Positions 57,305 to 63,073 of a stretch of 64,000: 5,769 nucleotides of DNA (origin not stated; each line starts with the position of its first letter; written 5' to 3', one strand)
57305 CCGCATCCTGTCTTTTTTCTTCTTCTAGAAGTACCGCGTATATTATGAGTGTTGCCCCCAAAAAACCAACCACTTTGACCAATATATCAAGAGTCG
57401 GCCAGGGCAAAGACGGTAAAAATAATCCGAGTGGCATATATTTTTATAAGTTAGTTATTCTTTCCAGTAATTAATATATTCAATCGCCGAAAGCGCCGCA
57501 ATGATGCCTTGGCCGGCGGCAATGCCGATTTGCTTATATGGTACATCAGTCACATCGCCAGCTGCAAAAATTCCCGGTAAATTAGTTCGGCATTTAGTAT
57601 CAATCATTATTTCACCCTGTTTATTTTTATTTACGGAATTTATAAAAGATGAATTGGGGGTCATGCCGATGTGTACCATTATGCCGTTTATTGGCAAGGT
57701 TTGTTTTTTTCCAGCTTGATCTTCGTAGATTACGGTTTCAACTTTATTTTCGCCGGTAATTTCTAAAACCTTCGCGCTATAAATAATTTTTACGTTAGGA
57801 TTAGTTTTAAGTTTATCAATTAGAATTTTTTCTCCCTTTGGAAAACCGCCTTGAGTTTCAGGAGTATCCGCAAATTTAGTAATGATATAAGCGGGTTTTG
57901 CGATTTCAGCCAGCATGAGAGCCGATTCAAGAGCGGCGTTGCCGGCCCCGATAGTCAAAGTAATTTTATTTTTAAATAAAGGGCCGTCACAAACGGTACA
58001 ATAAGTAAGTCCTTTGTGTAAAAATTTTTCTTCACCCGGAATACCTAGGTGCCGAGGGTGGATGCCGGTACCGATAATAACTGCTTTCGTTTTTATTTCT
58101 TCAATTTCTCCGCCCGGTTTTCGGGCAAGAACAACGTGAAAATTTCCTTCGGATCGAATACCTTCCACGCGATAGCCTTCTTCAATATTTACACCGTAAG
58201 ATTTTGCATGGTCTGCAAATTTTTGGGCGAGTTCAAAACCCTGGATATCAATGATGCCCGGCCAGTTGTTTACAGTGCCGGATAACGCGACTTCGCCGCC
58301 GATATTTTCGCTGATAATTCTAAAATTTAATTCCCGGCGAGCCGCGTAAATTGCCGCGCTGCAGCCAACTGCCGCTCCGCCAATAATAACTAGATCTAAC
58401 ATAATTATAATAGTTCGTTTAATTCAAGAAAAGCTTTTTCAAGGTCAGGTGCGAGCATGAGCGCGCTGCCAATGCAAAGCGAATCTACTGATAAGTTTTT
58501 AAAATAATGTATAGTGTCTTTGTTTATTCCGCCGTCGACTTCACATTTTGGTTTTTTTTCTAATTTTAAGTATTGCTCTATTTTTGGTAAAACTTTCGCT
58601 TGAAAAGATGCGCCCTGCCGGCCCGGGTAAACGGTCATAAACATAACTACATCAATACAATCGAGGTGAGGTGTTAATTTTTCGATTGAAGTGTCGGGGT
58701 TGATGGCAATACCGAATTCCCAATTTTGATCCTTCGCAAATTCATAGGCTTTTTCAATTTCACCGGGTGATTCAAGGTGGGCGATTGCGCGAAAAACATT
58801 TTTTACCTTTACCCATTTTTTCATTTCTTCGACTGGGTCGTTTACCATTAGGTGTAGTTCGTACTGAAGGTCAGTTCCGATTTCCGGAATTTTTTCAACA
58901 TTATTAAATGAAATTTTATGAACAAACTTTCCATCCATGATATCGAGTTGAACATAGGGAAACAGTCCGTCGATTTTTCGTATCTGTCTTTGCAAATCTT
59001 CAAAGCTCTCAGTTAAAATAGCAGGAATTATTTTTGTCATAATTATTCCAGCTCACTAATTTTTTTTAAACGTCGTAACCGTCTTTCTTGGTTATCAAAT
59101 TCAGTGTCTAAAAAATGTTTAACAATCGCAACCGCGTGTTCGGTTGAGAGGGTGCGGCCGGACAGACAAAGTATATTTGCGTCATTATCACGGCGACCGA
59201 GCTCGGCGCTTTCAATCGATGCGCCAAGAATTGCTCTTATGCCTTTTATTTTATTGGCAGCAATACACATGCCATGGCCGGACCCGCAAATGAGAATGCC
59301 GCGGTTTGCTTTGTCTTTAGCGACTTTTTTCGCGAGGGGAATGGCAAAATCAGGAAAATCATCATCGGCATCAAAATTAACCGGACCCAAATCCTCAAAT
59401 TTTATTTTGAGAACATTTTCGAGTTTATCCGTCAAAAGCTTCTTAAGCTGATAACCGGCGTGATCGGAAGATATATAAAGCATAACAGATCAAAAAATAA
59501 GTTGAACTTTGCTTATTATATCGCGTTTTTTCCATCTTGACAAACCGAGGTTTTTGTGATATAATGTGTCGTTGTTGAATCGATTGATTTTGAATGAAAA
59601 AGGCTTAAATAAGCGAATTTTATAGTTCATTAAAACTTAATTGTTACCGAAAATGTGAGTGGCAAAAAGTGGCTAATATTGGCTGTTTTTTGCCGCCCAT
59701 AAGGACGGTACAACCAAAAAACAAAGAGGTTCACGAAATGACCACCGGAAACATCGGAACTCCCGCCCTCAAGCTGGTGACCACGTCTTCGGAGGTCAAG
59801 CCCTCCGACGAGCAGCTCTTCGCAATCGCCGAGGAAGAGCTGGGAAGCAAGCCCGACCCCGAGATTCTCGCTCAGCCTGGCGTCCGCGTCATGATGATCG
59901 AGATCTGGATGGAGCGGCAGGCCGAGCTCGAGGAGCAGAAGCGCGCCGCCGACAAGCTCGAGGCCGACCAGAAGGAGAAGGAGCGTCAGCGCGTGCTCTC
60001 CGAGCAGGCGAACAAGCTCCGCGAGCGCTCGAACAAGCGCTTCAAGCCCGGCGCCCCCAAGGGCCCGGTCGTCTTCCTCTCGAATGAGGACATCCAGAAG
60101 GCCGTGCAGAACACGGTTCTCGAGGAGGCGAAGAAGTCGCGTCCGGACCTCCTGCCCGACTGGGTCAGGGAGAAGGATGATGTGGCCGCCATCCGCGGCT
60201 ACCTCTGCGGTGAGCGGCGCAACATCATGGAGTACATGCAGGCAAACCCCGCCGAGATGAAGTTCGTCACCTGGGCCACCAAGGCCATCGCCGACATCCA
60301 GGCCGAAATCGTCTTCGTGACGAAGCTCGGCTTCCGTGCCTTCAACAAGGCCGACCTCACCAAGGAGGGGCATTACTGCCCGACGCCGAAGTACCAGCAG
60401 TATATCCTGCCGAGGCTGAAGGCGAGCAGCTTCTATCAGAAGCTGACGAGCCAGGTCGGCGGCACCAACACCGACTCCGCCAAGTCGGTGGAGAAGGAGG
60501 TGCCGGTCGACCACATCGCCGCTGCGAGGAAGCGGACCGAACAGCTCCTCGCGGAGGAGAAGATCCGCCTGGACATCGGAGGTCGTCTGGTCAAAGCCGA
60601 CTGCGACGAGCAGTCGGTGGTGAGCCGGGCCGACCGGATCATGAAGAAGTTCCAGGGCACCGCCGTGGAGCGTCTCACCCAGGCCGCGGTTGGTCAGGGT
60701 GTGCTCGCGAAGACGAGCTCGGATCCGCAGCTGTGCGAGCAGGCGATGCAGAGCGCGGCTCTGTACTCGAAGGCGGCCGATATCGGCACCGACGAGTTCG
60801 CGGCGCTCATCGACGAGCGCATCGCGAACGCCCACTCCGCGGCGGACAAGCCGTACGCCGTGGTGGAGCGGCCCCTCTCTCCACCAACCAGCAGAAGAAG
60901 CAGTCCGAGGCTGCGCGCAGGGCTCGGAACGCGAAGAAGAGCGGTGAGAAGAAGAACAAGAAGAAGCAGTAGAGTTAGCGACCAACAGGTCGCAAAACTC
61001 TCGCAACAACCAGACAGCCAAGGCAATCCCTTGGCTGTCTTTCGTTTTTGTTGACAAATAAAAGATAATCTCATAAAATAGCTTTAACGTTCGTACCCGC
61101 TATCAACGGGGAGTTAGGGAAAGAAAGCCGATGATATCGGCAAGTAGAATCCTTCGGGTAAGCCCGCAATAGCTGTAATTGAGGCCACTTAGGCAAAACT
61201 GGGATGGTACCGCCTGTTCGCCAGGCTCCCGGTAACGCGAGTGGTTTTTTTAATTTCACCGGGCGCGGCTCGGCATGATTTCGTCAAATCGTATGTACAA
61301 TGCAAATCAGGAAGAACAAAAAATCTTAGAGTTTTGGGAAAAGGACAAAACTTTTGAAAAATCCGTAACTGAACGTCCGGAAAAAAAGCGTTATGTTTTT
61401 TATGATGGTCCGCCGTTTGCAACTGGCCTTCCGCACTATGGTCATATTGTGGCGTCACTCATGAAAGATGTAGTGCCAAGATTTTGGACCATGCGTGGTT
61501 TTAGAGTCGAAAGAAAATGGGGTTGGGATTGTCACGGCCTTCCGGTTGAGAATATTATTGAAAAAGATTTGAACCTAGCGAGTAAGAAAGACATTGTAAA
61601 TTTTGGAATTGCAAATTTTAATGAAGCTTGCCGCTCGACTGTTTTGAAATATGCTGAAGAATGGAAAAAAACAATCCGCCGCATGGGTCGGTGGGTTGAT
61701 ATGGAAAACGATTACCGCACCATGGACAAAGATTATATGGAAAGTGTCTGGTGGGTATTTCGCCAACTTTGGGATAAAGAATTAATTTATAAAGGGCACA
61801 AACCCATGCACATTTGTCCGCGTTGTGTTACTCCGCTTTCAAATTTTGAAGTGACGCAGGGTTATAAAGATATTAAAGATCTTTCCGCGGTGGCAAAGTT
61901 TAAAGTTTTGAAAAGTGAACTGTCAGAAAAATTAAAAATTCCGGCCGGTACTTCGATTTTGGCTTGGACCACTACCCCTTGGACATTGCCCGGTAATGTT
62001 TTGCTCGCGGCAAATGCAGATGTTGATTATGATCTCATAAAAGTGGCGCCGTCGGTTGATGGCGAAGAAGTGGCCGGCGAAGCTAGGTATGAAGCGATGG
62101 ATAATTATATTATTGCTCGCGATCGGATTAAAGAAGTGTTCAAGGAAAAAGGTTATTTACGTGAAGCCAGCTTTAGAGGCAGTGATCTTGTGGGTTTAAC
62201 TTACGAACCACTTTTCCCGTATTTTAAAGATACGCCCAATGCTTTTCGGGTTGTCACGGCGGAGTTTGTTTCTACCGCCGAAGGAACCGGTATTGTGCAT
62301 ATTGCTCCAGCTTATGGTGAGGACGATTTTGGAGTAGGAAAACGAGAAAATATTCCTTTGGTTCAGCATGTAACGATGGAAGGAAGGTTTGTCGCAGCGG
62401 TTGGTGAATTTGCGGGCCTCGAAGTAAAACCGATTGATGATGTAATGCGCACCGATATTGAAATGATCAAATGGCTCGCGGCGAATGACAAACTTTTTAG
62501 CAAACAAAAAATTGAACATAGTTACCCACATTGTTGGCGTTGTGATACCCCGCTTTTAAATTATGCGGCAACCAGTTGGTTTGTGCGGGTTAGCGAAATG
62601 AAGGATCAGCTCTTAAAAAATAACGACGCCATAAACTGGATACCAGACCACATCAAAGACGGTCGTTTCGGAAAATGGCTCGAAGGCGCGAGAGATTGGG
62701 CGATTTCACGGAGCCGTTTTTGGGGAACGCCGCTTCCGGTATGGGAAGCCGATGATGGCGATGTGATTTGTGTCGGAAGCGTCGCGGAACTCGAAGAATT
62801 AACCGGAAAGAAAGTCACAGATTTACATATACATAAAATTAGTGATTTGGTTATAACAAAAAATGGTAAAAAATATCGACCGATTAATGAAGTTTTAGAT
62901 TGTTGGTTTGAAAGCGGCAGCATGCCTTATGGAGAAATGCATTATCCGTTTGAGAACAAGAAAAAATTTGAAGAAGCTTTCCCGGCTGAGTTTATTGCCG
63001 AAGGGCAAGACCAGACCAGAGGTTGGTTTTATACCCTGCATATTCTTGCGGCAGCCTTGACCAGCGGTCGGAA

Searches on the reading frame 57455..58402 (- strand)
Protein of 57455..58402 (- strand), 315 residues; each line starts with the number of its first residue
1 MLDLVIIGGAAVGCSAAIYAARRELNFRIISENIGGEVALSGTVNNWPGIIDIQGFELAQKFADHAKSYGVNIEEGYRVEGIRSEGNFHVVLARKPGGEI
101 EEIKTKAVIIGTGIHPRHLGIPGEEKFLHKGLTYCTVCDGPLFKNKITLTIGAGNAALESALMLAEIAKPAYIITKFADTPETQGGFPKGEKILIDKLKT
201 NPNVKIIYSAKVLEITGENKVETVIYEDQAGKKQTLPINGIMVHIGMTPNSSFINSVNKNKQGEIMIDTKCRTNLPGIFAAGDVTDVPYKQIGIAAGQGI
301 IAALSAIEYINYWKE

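Call 57: search_protein_families(library=pfam, proteins=[window:57455-58402:-], max_evalue=0.00001)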
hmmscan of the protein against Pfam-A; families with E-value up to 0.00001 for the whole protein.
window:57455-58402:- (315 aa): 4 families
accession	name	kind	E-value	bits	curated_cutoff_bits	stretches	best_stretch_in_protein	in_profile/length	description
PF07992.20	Pyr_redox_2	-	1.2e-39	136.9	26.1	1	3-299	2-291/291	Pyridine nucleotide-disulphide oxidoreductase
PF13738.12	Pyr_redox_3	-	1.9e-17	63.9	30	1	55-282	80-305/305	Pyridine nucleotide-disulphide oxidoreductase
PF00070.33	Pyr_redox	-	2.4e-09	38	22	1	149-227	3-80/82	Pyridine nucleotide-disulphide oxidoreductase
PF01266.30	DAO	-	1.5e-08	35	27.9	0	54-119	147-209/353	FAD dependent oxidoreductase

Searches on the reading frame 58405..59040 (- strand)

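Call 57: search_protein_families(library=pfam, proteins=[window:58405-59040:-], max_evalue=0.00001)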
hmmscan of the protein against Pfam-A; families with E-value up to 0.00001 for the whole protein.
window:58405-59040:- (211 aa): 1 family
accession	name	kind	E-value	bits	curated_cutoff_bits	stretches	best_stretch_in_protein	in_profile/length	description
PF00834.25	Ribul_P_3_epim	-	6.6e-34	117.5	21.1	1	3-194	1-197/198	Ribulose-phosphate 3 epimerase family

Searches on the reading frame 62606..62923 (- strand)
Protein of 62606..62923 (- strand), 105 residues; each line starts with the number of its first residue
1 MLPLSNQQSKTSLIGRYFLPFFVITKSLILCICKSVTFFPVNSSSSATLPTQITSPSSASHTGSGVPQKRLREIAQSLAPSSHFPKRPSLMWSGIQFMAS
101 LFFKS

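Call 37: find_encoding_contigs(protein=window:62606-62923:-, flank=10000, max_places=10)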
Protein window:62606-62923:- (105 aa): no gene with exactly this product is on record in the collection.
